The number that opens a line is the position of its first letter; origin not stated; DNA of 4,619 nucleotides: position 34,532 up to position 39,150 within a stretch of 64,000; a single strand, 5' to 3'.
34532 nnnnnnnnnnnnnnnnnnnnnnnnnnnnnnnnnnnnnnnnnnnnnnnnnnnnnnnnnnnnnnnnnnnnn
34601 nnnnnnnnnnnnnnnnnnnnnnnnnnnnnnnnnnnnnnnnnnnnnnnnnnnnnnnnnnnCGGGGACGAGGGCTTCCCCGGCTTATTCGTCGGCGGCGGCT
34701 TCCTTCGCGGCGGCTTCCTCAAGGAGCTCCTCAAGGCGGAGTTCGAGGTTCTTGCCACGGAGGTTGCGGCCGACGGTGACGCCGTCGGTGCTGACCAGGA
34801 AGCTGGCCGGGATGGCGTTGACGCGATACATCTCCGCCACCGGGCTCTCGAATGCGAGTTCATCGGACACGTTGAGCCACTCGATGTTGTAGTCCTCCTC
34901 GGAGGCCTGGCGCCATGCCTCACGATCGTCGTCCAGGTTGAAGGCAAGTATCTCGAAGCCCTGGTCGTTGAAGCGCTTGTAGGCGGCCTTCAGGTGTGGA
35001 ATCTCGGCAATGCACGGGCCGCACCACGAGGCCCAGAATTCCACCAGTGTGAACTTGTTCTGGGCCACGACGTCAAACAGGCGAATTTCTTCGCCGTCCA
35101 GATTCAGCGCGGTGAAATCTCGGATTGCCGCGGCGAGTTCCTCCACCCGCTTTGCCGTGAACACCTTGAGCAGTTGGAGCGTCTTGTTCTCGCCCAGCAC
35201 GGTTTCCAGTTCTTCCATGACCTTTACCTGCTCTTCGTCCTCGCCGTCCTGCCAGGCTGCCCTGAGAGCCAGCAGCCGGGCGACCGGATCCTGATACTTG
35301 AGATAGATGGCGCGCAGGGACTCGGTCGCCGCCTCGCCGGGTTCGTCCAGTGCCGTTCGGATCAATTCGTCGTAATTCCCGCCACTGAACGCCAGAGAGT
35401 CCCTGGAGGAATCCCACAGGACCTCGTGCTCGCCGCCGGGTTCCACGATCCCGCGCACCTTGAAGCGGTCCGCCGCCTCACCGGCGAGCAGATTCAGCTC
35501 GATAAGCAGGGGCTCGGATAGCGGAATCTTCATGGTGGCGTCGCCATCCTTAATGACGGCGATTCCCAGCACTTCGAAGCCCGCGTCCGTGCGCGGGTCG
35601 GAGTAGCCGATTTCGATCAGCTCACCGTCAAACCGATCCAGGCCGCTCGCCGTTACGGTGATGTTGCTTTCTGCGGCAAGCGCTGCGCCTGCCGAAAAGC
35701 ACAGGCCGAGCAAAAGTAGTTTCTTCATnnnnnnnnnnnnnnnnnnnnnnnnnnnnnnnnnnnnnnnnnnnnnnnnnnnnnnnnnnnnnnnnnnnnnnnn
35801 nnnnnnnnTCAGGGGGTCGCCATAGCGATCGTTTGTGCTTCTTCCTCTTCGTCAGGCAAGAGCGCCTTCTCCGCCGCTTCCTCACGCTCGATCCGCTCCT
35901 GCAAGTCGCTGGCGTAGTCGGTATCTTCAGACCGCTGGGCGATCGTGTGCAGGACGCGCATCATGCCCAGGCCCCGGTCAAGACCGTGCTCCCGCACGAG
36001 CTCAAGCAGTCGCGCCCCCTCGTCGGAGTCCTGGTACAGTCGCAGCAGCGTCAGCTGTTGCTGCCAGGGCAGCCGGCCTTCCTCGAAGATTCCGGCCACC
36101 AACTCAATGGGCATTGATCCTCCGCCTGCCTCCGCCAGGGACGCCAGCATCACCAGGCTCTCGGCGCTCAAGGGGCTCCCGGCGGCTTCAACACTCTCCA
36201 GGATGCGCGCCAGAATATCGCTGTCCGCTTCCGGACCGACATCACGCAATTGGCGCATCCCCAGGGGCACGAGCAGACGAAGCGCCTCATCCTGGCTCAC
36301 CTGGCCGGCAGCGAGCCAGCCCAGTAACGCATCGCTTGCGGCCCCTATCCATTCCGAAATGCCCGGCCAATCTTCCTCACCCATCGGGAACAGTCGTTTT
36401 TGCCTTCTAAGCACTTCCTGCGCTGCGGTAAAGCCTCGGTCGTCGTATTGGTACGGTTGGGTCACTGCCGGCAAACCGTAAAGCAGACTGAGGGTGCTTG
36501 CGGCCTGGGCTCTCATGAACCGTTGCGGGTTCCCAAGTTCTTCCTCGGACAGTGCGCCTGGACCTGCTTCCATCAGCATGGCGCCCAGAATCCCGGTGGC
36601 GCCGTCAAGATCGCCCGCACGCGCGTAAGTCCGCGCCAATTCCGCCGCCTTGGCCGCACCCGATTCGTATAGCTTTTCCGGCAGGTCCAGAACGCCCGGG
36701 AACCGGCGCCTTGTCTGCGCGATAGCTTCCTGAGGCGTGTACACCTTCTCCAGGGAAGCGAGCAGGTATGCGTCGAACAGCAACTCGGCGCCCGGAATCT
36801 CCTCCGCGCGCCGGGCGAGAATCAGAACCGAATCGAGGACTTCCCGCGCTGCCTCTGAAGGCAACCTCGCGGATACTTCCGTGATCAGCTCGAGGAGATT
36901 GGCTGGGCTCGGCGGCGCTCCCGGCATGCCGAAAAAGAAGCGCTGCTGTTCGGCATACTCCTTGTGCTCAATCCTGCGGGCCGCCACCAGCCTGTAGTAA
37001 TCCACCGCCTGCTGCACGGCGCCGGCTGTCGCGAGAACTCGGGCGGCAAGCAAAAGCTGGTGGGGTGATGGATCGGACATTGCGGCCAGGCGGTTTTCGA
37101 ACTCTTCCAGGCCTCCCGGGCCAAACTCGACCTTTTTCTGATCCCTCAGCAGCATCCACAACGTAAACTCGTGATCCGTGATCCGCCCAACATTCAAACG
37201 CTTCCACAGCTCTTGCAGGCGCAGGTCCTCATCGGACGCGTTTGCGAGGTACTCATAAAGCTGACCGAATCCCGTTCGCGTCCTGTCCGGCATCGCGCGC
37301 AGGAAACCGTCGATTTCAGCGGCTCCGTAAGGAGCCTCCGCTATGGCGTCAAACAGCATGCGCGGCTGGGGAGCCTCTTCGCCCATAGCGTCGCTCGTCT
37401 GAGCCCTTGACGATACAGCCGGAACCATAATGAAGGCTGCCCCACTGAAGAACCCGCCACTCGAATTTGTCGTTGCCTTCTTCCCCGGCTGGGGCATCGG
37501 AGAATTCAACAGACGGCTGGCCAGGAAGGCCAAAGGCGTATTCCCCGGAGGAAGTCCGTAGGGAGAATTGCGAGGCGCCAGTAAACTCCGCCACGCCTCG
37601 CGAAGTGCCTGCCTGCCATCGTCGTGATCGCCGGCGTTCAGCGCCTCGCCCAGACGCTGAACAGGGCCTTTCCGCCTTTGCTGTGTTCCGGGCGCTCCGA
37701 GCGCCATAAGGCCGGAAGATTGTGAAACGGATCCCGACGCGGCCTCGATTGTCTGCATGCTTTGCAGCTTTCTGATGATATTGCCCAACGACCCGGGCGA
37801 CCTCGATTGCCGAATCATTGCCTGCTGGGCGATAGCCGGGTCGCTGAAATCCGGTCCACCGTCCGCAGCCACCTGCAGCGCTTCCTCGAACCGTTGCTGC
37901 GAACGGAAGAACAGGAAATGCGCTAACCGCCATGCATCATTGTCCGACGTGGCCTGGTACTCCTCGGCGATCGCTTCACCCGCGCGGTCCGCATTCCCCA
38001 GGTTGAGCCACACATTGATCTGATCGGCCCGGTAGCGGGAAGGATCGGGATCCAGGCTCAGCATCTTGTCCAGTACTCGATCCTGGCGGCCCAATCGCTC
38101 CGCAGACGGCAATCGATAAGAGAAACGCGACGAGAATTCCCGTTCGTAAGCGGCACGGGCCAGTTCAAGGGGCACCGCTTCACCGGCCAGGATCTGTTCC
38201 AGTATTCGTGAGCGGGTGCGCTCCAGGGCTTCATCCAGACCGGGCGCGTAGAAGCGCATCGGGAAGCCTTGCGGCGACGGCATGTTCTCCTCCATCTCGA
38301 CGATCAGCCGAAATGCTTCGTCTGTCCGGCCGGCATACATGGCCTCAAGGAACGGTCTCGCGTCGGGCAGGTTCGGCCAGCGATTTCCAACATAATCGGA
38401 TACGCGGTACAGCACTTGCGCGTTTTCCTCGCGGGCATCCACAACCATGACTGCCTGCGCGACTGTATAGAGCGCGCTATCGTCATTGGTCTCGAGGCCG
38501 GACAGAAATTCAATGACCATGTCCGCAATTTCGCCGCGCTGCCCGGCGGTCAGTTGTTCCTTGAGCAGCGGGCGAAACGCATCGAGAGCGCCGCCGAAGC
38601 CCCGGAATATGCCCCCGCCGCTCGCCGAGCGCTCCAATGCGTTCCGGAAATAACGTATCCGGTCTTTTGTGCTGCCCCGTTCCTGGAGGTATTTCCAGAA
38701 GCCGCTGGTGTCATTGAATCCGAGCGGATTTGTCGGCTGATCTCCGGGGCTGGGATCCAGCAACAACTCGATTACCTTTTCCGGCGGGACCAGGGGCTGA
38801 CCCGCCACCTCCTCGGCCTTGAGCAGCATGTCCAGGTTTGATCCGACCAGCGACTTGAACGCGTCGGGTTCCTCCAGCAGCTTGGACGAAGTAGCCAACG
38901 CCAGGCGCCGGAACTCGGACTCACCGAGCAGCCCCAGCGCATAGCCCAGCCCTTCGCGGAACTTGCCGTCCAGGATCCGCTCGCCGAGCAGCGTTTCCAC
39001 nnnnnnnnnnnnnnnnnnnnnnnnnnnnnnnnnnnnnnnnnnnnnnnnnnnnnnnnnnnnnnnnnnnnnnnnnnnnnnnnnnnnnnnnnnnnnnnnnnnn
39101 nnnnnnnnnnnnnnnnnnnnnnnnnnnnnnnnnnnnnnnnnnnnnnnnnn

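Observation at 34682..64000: ~29 kb co-oriented locus joining cell-surface signalling TBDRs, thiol oxidoreductases, pseudo-proteases and a MoxR-VWA-giant TPR module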

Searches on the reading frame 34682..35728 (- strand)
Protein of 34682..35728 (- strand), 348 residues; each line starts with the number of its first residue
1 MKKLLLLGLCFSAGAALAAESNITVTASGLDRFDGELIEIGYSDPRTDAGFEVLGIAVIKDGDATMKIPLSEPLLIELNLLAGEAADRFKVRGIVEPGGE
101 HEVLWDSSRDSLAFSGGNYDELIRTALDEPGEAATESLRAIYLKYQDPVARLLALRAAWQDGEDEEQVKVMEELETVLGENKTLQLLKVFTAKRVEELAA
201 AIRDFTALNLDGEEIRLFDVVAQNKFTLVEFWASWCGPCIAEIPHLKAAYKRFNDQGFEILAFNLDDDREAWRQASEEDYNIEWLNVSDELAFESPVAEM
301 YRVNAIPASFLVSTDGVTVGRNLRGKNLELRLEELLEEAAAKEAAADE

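Call 3: search_protein_families(library=pfam, proteins=[window:34682-35728:-], max_evalue=0.01)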
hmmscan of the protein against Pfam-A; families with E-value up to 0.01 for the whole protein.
window:34682-35728:- (348 aa): 6 families
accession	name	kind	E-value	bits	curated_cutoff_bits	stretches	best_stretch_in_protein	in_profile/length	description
PF00578.27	AhpC-TSA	-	3.2e-17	63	26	1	201-317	4-120/124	AhpC/TSA family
PF13905.12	Thioredoxin_8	-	1.6e-15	57.7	27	1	224-316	1-92/94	Thioredoxin-like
PF08534.16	Redoxin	-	3e-13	50.3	26.6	1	202-323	6-133/148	Redoxin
PF00085.26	Thioredoxin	-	1.7e-08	34.9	23.5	1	220-270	13-63/103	Thioredoxin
PF00255.25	GSHPx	-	0.00023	21.1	27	1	203-265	2-61/108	Glutathione peroxidase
PF13098.12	Thioredoxin_2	-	0.0016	19.2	27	1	222-325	3-93/104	Thioredoxin-like domain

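Call 19: search_protein_families(library=ncbifam, proteins=[window:34682-35728:-], max_evalue=0.01)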
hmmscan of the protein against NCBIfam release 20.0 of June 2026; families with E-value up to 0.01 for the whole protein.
window:34682-35728:- (348 aa): 14 families
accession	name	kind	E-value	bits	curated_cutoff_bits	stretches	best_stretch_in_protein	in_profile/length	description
NF002854.0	PRK03147.1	subfamily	4.8e-21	75.4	170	1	189-339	29-172/176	thiol-disulfide oxidoreductase ResA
NF047696.1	ThlDiSintTplARhiz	equivalog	9e-12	45.2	230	1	199-320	74-195/219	thiol:disulfide interchange protein TlpA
NF041202.1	StoA_CxxC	exception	6.1e-11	42.5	210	1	193-317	24-143/163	endospore biogenesis thiol-disulfide oxidoreductase StoA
TIGR00385.1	dsbE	subfamily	6.7e-11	42.1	123.15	1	208-320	46-152/173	DsbE family thiol:disulfide interchange protein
TIGR01068.1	thioredoxin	equivalog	1.8e-08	34.4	96.8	1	221-271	10-60/101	thioredoxin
NF011941.0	PRK15412.1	equivalog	3.2e-06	26.8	359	1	218-323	62-160/185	thiol:disulfide interchange protein DsbE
TIGR01126.1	pdi_dom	equivalog_domain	4.1e-06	27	107.2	1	220-274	9-61/105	protein disulfide-isomerase domain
NF041054.1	WAxxUGC_long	equivalog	5.6e-06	25.9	300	1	199-319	81-195/354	ResA-like WAxxUGC motif-containing protein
TIGR01130.1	ER_PDI_fam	subfamily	2.4e-05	24.1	344.25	1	219-266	13-60/476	protein disulfide-isomerase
NF010625.0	PRK14018.1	equivalog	5e-05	22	522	1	219-262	51-94/521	bifunctional peptide-methionine (S)-S-oxide reductase MsrA/peptide-methionine (R)-S-oxide reductase MsrB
NF047697.1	ThioredTrxAClost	equivalog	0.00012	22.2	140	1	219-256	12-49/105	thioredoxin TrxA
NF008229.0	PRK10996.1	equivalog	0.00016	21.4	125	1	214-247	42-75/141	thioredoxin TrxC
NF006898.0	PRK09381.1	equivalog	0.00024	21.5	138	1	219-250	16-47/109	thioredoxin TrxA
TIGR03137.1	AhpC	equivalog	0.0045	16.7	272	1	210-337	17-150/187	alkyl hydroperoxide reductase subunit C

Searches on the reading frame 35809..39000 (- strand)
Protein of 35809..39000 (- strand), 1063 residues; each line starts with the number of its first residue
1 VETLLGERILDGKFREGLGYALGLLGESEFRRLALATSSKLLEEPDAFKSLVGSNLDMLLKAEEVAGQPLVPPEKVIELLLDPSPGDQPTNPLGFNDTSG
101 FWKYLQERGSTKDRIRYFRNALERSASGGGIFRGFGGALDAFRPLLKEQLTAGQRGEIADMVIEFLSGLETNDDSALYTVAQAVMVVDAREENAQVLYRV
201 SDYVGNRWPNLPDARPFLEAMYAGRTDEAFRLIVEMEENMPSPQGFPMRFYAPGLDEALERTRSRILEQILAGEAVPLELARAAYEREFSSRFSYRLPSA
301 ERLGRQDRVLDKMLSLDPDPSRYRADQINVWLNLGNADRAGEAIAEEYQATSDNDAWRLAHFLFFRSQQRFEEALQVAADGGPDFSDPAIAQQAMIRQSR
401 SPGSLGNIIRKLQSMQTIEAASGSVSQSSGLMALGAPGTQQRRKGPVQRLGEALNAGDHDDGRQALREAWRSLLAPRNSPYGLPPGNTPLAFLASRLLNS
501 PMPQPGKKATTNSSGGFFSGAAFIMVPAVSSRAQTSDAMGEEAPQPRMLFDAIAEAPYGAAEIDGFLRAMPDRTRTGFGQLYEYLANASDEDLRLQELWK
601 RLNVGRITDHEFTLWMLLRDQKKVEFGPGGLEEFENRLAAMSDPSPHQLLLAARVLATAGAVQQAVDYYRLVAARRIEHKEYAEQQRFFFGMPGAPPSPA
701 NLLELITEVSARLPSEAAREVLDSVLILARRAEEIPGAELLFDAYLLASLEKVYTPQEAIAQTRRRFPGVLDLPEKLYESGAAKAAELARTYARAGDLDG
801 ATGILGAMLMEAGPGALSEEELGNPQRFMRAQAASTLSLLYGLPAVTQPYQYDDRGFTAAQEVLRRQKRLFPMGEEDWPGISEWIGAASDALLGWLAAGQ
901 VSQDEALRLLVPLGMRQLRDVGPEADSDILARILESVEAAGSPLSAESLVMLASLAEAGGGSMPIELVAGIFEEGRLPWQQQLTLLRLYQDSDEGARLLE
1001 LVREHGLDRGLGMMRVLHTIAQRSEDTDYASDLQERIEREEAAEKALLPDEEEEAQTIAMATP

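Call 36: search_protein_families(library=pfam, proteins=[window:35809-39000:-], max_evalue=10)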
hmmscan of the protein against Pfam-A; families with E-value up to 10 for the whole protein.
window:35809-39000:- (1063 aa): 3 families
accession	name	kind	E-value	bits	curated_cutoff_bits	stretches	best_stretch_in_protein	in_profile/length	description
PF01535.26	PPR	-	0.14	12.9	25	0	223-239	13-29/31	PPR repeat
PF12854.13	PPR_1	-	0.19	11.9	23.8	1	223-237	20-34/34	PPR repeat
PF13176.12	TPR_7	-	0.49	11.1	27.9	0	649-676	2-31/36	Tetratricopeptide repeat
